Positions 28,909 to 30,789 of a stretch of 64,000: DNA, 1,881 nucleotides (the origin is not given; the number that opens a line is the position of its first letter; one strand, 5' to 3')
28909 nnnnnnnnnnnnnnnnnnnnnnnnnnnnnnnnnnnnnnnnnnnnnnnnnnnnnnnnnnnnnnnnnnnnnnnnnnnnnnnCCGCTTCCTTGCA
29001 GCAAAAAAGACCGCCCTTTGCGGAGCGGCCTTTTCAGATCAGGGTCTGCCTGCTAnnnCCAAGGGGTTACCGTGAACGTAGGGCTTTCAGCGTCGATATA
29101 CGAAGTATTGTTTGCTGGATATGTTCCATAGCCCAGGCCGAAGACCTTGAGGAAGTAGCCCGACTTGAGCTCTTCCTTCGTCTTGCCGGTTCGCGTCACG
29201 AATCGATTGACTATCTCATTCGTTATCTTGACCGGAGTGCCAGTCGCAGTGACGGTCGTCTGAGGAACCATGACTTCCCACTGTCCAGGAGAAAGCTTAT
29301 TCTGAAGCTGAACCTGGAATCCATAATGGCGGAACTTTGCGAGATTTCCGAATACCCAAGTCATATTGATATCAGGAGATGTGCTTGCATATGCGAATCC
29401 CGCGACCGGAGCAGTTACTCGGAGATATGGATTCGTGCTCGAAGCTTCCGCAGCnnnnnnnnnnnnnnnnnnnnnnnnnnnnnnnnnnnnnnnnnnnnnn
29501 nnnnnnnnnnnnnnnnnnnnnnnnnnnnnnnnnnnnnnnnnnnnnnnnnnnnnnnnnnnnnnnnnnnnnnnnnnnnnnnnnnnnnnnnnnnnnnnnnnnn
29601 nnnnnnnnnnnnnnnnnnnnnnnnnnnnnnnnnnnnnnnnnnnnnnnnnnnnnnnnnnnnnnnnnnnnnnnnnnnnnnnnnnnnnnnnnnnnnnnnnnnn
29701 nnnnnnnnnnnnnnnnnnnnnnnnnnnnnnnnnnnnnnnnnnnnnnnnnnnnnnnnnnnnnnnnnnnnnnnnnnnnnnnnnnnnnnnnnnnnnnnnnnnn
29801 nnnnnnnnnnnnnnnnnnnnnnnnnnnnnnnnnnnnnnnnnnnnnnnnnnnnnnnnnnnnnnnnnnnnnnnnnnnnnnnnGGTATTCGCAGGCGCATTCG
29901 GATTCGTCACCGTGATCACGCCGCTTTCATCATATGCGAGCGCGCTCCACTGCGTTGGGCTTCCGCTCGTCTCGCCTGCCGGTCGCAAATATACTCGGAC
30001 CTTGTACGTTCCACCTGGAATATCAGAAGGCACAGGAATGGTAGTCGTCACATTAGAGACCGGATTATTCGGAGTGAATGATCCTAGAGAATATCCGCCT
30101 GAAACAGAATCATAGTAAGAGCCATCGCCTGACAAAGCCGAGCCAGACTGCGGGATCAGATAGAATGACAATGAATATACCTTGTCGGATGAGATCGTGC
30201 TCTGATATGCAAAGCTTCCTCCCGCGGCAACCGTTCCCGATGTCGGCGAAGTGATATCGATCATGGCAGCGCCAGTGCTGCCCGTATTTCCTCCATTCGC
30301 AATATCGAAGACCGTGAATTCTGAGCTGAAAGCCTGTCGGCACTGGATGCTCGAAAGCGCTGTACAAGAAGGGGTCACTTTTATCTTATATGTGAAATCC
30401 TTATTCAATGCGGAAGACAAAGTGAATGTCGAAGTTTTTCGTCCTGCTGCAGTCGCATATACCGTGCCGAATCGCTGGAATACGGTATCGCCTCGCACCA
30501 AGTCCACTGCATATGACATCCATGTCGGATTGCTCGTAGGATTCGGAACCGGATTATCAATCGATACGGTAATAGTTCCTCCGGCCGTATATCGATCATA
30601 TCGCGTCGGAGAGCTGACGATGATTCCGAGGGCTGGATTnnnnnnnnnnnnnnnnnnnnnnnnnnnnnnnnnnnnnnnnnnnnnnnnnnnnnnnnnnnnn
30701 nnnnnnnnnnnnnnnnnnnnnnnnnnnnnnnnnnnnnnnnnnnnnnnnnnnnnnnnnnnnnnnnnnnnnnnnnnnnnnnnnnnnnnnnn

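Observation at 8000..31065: Three secreted proteins use peptidoglycan-binding (PG_binding_1-like) domains as anchors; the largest is a giant NHL/GLUG/Ig-domain protein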

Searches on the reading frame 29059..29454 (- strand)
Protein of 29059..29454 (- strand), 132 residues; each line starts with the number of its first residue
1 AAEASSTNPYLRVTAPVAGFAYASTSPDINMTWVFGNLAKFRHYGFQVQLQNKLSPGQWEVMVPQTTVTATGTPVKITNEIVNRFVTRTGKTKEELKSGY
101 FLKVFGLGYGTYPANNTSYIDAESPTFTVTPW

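Call 63: search_protein_families(library=pfam, max_evalue=1, proteins=[window:29059-29454:-])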
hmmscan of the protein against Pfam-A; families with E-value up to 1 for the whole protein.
seq(132 aa): 0 families

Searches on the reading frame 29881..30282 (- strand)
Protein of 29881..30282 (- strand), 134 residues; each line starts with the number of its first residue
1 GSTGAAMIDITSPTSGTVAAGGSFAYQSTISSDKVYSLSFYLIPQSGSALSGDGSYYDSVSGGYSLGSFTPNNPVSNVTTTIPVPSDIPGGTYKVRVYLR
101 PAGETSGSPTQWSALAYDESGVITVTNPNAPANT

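Call 63: search_protein_families(library=pfam, max_evalue=1, proteins=[window:29881-30282:-])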
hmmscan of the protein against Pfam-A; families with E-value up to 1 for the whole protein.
seq(134 aa): 3 families
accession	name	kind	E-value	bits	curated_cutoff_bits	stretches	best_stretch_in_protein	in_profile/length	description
PF20009.4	GEVED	-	0.002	19.3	24.4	1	68-109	22-63/78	GEVED domain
PF16974.11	NAR2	-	0.1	12.6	26.6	1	76-103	89-116/142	High-affinity nitrate transporter accessory, Ig-like domain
PF09608.15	Alph_Pro_TM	-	0.12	12.6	24.5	1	79-105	150-176/227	Putative transmembrane protein (Alph_Pro_TM)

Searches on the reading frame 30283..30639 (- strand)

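Call 63: search_protein_families(library=pfam, max_evalue=1, proteins=[window:30283-30639:-])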
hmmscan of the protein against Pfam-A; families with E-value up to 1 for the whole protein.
seq(119 aa): 1 family
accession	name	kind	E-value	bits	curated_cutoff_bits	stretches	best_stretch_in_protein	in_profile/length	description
PF13205.12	Big_5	-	0.0017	19.5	23.6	1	18-109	19-104/105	Bacterial Ig-like domain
